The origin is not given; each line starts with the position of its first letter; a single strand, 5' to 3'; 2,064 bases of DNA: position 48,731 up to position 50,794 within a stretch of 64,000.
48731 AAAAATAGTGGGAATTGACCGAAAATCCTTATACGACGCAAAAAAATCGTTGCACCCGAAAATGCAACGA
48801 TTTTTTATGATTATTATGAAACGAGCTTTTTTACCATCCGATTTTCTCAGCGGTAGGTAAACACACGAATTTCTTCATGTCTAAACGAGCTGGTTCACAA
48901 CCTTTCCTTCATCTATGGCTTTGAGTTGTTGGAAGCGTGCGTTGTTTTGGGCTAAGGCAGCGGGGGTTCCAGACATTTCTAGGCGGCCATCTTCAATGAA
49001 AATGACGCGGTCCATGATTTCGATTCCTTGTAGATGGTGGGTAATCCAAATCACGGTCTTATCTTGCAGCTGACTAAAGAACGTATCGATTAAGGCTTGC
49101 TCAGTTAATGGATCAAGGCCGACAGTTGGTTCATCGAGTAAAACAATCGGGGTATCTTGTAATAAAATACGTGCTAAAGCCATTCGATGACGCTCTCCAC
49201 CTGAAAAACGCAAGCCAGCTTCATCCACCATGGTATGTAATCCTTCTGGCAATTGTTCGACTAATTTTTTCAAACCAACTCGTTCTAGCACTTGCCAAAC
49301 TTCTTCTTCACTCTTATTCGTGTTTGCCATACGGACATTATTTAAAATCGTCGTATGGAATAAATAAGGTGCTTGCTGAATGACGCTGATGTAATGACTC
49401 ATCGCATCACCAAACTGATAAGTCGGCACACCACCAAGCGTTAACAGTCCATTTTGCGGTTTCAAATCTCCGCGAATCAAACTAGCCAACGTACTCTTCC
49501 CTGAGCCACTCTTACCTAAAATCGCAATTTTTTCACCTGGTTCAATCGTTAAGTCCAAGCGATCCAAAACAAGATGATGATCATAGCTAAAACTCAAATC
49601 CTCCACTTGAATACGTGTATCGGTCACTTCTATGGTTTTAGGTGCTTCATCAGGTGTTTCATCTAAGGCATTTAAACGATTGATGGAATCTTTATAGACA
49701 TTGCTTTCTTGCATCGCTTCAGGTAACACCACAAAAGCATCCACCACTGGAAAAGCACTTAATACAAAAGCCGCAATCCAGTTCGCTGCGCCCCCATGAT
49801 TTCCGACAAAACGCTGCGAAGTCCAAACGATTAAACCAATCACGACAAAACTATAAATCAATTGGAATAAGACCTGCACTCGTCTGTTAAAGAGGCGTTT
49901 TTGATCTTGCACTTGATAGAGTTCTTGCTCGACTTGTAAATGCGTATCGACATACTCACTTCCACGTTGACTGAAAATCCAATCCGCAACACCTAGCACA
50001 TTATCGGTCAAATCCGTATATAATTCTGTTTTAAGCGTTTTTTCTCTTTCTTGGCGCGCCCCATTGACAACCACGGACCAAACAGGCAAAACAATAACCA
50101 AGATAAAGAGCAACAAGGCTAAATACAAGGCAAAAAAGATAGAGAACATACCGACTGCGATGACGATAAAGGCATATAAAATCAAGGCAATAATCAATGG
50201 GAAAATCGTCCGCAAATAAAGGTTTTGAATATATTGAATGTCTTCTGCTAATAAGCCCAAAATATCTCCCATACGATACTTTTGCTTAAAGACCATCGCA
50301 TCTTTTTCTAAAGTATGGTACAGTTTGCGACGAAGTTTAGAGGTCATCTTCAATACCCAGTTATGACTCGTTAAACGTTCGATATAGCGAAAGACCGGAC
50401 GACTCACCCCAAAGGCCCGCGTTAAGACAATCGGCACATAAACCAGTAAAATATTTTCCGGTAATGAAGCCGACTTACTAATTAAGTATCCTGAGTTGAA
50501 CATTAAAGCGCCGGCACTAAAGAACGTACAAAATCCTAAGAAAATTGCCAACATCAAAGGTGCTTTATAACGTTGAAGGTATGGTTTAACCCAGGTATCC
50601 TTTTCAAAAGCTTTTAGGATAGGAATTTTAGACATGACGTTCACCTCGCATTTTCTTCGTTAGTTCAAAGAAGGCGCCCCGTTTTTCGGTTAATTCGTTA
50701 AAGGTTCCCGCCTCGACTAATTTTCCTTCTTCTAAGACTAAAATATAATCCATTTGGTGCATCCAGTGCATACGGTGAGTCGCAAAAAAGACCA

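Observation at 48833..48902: EFAR-like repeat fragment supplies the last codons and stop codon of the cydC/cydD-type ABC transporter gene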

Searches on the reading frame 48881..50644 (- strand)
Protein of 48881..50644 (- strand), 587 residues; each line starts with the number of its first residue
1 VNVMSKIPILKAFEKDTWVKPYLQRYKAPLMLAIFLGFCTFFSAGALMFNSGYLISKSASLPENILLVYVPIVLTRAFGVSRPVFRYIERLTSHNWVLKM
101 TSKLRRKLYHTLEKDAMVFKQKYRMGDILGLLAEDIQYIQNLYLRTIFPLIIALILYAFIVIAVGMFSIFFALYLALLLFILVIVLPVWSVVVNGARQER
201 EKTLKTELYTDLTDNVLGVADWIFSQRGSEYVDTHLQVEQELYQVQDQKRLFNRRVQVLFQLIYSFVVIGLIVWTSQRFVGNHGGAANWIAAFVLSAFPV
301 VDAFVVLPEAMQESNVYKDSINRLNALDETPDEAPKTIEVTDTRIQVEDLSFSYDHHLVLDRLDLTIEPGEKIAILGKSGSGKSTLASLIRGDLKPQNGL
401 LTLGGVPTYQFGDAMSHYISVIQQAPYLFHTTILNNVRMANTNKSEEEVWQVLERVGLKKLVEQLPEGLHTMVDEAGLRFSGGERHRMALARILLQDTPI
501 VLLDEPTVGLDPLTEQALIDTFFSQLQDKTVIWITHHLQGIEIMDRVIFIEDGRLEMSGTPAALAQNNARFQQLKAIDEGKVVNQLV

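Call 9: search_protein_families(library=pfam, proteins=[window:48881-50644:-])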
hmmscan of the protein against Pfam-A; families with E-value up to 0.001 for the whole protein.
window:48881-50644:- (587 aa): 3 families
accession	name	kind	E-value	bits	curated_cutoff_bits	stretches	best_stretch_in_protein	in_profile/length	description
PF00005.33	ABC_tran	-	1.7e-28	100.3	25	1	360-507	1-136/137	ABC transporter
PF00664.28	ABC_membrane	-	4.9e-06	26.9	28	1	74-207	46-175/274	ABC transporter transmembrane region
PF02463.25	SMC_N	-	8.1e-05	22.6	40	0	437-550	111-211/220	RecF/RecN/SMC N terminal domain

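Call 12: find_homologous_proteins(query=window:48884-50644:-, max_evalue=1e-30)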
Query window:48884-50644:- (587 aa): 5197 proteins with E <= 1e-30 among 8000 candidates; the best 120 are listed.
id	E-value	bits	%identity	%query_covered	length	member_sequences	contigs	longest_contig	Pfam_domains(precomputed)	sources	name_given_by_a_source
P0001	0.0e+0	1296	100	99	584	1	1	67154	PF00005.34,PF00664.29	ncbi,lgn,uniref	ncbi:thiol reductant ABC exporter subunit CydC [Enterococcus cecorum]|uniref:thiol reductant ABC exp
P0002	0.0e+0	1290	99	99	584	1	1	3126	PF00005.34,PF00664.29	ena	-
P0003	0.0e+0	1289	99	99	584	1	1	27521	PF00005.34,PF00664.29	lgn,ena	-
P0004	0.0e+0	1288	99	99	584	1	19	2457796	PF00005.34,PF00664.29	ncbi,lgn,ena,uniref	ncbi:thiol reductant ABC exporter subunit CydC [Enterococcus cecorum]|uniref:thiol reductant ABC exp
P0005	0.0e+0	1288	99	99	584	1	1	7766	PF00005.34,PF00664.29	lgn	-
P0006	0.0e+0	1288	99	99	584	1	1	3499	PF00005.34,PF00664.29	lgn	-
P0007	0.0e+0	1288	99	99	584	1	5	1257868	PF00005.34,PF00664.29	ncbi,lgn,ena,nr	ncbi:thiol reductant ABC exporter subunit CydC [Enterococcus cecorum]|nr:thiol reductant ABC exporte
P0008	0.0e+0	1287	99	99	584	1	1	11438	PF00005.34,PF00664.29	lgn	-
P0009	0.0e+0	1286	99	99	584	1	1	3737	PF00005.34,PF00664.29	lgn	-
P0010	0.0e+0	1286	99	99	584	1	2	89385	PF00005.34,PF02463.26,PF00664.29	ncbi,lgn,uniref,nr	ncbi:thiol reductant ABC exporter subunit CydC [Enterococcus cecorum]|uniref:thiol reductant ABC exp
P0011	0.0e+0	1286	99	99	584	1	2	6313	PF00005.34,PF00664.29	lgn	-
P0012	0.0e+0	1286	99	99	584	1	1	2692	PF00005.34,PF00664.29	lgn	-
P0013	0.0e+0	1286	99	99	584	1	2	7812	PF00005.34,PF00664.29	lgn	-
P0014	0.0e+0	1285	99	99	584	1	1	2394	PF00005.34,PF00664.29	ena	-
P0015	0.0e+0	1285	99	99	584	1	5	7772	PF00005.34,PF00664.29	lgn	-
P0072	0.0e+0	1281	99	99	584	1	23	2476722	PF00005.34,PF00664.29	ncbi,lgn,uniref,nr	ncbi:thiol reductant ABC exporter subunit CydC [Enterococcus cecorum]|uniref:Thiol reductant ABC exp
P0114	0.0e+0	1280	99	99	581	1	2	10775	PF00005.34,PF00664.29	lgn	-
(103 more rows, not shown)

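Call 19: find_encoding_contigs(protein=P0072, flank=3000, max_places=2)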
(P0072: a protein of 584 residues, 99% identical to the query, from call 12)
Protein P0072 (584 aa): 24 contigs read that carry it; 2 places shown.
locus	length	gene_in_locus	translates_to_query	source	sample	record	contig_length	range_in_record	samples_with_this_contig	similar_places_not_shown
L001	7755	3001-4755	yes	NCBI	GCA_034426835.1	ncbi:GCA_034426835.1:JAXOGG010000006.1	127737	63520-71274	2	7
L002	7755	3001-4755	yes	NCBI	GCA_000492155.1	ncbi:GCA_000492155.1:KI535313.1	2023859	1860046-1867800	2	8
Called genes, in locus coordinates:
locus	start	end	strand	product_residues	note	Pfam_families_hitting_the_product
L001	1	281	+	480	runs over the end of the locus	PF01654:Cyt_bd_oxida_I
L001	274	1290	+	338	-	PF02322:Cyt_bd_oxida_II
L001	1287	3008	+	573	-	PF00664:ABC_membrane, PF13555:AAA_29 (faint), PF00005:ABC_tran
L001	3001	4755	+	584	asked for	PF00664:ABC_membrane (weak), PF00005:ABC_tran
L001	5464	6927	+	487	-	PF07690:MFS_1, PF00854:PTR2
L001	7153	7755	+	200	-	PF00300:His_Phos_1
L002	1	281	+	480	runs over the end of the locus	PF01654:Cyt_bd_oxida_I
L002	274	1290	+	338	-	PF02322:Cyt_bd_oxida_II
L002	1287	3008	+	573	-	PF00664:ABC_membrane, PF13555:AAA_29 (faint), PF00005:ABC_tran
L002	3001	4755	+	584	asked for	PF00664:ABC_membrane (weak), PF00005:ABC_tran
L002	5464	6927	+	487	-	PF07690:MFS_1, PF00854:PTR2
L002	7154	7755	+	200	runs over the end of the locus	PF00300:His_Phos_1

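Call 20: find_encoding_contigs(protein=P0114, flank=3000, max_places=2)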
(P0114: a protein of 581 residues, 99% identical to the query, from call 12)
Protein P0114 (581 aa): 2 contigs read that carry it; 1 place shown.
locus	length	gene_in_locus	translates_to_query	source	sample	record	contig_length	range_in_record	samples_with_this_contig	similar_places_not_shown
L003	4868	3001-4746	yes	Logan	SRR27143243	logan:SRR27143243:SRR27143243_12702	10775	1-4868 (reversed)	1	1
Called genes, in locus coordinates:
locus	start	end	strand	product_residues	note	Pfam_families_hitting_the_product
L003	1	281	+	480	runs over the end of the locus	PF01654:Cyt_bd_oxida_I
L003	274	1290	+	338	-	PF02322:Cyt_bd_oxida_II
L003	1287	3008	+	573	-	PF00664:ABC_membrane, PF13555:AAA_29 (faint), PF00005:ABC_tran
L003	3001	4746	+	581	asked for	PF00664:ABC_membrane (faint), PF00005:ABC_tran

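Call 21: find_encoding_contigs(protein=P0004, flank=3000, max_places=2)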
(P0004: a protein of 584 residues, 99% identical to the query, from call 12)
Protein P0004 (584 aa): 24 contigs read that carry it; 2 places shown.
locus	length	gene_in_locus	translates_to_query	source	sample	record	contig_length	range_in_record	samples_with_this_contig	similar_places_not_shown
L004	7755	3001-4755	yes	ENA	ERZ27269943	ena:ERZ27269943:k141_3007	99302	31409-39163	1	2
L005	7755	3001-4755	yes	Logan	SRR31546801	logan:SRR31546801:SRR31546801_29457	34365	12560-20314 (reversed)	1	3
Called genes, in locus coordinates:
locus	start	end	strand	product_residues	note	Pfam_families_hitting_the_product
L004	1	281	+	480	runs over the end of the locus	PF01654:Cyt_bd_oxida_I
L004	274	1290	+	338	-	PF02322:Cyt_bd_oxida_II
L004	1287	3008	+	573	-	PF00664:ABC_membrane, PF13555:AAA_29 (faint), PF00005:ABC_tran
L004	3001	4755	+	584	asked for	PF00664:ABC_membrane (faint), PF00005:ABC_tran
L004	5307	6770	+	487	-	PF07690:MFS_1, PF00854:PTR2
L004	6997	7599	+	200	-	PF00300:His_Phos_1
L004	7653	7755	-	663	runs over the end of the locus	PF02705:K_trans, PF22776:K_trans_C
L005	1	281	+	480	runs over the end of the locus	PF01654:Cyt_bd_oxida_I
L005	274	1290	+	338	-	PF02322:Cyt_bd_oxida_II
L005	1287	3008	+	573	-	PF00664:ABC_membrane, PF13555:AAA_29 (faint), PF00005:ABC_tran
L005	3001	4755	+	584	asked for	PF00664:ABC_membrane (faint), PF00005:ABC_tran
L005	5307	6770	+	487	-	PF07690:MFS_1, PF00854:PTR2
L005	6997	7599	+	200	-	PF00300:His_Phos_1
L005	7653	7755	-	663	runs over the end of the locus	PF02705:K_trans, PF22776:K_trans_C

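Call 34: search_protein_representatives(protein=window:48884-50635:-)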
Query: 584 residues. Proteins with E-value up to 0.001 (for the whole library): 453975; up to 1e-10: 194490; up to 1e-30: 18324. The best 150 are listed.
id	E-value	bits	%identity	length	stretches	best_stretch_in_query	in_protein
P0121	1.7e-194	663.7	38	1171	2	11-576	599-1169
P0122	4.7e-189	645.7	51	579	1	6-575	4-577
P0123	2.9e-180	616.7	41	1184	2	14-577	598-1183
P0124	4.7e-177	606.1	42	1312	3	283-578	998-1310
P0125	1.5e-168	578.1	48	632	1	10-579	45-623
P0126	3.7e-165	566.9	34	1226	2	14-575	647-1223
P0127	6.8e-165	566.0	47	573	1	13-577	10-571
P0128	4.9e-164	563.2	38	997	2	13-575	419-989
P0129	2.4e-162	557.6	37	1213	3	14-579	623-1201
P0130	6.1e-162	556.2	49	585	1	8-578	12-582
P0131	6.3e-162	556.2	47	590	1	10-575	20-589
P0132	4.6e-161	553.3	40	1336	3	343-576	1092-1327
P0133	8.2e-157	539.3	46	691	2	8-331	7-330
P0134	1.2e-155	535.5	47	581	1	10-577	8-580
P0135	1.5e-153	528.6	34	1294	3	330-575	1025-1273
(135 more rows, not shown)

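Call 42: find_homologous_proteins(query=P0122, max_evalue=1e-30)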
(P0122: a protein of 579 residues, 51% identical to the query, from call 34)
Query P0122 (579 aa): 3028 proteins with E <= 1e-30 among 8000 candidates; the best 120 are listed.
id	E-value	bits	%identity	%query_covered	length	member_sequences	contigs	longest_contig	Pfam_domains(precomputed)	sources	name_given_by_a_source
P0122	0.0e+0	1288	100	100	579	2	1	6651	PF00005.34,PF00664.29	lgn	-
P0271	1.5e-244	831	65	98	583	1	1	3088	PF00005.34,PF03193.23,PF00664.29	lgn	-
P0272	5.0e-229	779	61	98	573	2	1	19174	PF00005.34,PF13304.13,PF00664.29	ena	-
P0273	1.7e-211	722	55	99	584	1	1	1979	PF00005.34,PF00664.29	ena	-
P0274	1.9e-205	702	55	99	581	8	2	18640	PF00005.34,PF00664.29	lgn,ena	-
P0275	2.2e-205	701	55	100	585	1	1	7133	PF00005.34,PF00664.29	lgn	-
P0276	2.7e-205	701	55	100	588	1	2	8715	PF00005.34,PF02463.26,PF00664.29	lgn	-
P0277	4.1e-205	700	54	99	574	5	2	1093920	PF00005.34,PF13304.13,PF00664.29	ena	-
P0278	9.8e-205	699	52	99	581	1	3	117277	PF00005.34,PF02463.26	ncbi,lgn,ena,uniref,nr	ncbi:thiol reductant ABC exporter subunit CydC [Enterococcus sp.]|uniref:thiol reductant ABC exporte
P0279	3.6e-204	697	52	99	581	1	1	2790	PF00005.34,PF02463.26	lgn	-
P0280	3.6e-204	697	52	99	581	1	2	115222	PF00005.34,PF02463.26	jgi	jgi:ATP-binding cassette subfamily C protein CydC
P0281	9.1e-204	696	56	100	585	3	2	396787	PF00005.34,PF00664.29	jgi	jgi:ATP-binding cassette subfamily C protein CydC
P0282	7.6e-203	693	55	100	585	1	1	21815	PF00005.34,PF00664.29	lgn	-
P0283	8.9e-203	693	54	100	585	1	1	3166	PF00005.34,PF02463.26,PF00664.29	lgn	-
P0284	1.6e-202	692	54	100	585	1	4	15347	PF00005.34,PF02463.26,PF00664.29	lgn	-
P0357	2.4e-196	672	51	99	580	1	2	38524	PF00005.34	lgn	-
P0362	3.5e-196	671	52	99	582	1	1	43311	PF00005.34,PF00664.29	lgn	-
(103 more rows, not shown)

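Call 44: find_encoding_contigs(protein=P0357, flank=3000, max_places=1)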
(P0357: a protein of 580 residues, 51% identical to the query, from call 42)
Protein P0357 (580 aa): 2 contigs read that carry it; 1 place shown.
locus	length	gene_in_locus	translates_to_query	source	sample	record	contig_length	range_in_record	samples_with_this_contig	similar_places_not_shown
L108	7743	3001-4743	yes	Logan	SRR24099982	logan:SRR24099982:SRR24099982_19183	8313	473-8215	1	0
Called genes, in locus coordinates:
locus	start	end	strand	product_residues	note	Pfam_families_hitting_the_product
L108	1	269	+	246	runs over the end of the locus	?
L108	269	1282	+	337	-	PF02322:Cyt_bd_oxida_II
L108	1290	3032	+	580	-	PF00664:ABC_membrane, PF00005:ABC_tran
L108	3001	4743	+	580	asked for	PF00005:ABC_tran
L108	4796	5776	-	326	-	PF00348:polyprenyl_synt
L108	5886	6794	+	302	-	PF01040:UbiA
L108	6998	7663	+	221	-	PF08713:DNA_alkylation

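Call 45: find_encoding_contigs(protein=P0362, flank=3000, max_places=1)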
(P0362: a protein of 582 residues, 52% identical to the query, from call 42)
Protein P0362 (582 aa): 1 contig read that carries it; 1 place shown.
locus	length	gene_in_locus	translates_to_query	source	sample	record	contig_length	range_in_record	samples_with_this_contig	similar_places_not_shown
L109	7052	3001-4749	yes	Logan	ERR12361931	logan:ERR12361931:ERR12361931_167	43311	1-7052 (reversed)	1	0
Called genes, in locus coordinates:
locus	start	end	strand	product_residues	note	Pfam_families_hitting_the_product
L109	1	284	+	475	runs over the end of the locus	PF01654:Cyt_bd_oxida_I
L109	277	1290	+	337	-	PF02322:Cyt_bd_oxida_II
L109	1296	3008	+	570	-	PF00664:ABC_membrane, PF00005:ABC_tran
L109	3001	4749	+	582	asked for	PF00664:ABC_membrane (faint), PF00005:ABC_tran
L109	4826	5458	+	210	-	PF13555:AAA_29 (faint), PF00005:ABC_tran, PF02463:SMC_N (faint), PF00004:AAA (faint), PF13304:AAA_21 (faint)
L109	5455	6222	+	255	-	PF03649:UPF0014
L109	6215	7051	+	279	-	?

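Call 80: search_solved_structures(query=window:48884-50635:-, max_evalue=1e-20, show_alignments=1)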
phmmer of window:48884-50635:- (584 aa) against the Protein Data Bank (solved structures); distinct sequences matched with E-value up to 1e-20: 290 (the best 60 are shown).
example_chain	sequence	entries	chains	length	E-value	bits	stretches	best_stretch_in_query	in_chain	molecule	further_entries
8ips_A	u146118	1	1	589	1.7e-68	234.6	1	18-572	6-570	ABC transporter, CydDC cysteine exporter (CydDC-E) family, permease/ATP-binding protein Cy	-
8ipt_C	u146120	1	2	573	5e-68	233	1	18-572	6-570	ABC transporter, CydDC cysteine exporter (CydDC-E) family, permease/ATP-binding protein Cy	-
9tby_C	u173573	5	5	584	8.9e-68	232.1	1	18-572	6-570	Glutathione/L-cysteine transport system ATP-binding/permease protein CydC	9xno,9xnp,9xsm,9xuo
7zd5_C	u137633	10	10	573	1e-67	232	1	18-572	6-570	ATP-binding/permease protein CydC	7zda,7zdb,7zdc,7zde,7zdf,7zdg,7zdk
7zds_C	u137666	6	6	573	2.7e-67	230.6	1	18-572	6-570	ATP-binding/permease protein CydC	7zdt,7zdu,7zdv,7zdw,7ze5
7zdr_C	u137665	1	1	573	2.5e-66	227.4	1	18-572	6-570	ATP-binding/permease protein CydC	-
8iza_A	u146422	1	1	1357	4.2e-65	223.3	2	94-566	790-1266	ATP-binding cassette sub-family C member 4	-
8bjf_A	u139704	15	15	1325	5.3e-65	223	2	94-567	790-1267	ATP-binding cassette sub-family C member 4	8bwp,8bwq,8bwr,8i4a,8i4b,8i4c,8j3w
8zbr_A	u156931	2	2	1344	5.7e-65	222.9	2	94-567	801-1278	ATP-binding cassette sub-family C member 4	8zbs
8iz7_A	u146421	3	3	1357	5.9e-65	222.8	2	94-567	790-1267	ATP-binding cassette sub-family C member 4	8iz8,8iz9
8bwo_A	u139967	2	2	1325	1.4e-64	221.6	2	94-567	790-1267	ATP-binding cassette sub-family C member 4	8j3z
8zbt_A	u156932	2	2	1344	1.5e-64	221.5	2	94-567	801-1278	ATP-binding cassette sub-family C member 4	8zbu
8sx7_A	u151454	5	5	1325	4.4e-64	219.9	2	93-566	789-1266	Multidrug resistance-associated protein 4 | Multidrug resistance-associated protein 4 isoform X1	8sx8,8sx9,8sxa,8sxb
8swn_A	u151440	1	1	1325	1.2e-63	218.6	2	93-566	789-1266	ATP binding cassette subfamily C member 4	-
8zpx_B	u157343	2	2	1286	1.3e-62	215.1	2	260-565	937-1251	ABC transporter B family member 1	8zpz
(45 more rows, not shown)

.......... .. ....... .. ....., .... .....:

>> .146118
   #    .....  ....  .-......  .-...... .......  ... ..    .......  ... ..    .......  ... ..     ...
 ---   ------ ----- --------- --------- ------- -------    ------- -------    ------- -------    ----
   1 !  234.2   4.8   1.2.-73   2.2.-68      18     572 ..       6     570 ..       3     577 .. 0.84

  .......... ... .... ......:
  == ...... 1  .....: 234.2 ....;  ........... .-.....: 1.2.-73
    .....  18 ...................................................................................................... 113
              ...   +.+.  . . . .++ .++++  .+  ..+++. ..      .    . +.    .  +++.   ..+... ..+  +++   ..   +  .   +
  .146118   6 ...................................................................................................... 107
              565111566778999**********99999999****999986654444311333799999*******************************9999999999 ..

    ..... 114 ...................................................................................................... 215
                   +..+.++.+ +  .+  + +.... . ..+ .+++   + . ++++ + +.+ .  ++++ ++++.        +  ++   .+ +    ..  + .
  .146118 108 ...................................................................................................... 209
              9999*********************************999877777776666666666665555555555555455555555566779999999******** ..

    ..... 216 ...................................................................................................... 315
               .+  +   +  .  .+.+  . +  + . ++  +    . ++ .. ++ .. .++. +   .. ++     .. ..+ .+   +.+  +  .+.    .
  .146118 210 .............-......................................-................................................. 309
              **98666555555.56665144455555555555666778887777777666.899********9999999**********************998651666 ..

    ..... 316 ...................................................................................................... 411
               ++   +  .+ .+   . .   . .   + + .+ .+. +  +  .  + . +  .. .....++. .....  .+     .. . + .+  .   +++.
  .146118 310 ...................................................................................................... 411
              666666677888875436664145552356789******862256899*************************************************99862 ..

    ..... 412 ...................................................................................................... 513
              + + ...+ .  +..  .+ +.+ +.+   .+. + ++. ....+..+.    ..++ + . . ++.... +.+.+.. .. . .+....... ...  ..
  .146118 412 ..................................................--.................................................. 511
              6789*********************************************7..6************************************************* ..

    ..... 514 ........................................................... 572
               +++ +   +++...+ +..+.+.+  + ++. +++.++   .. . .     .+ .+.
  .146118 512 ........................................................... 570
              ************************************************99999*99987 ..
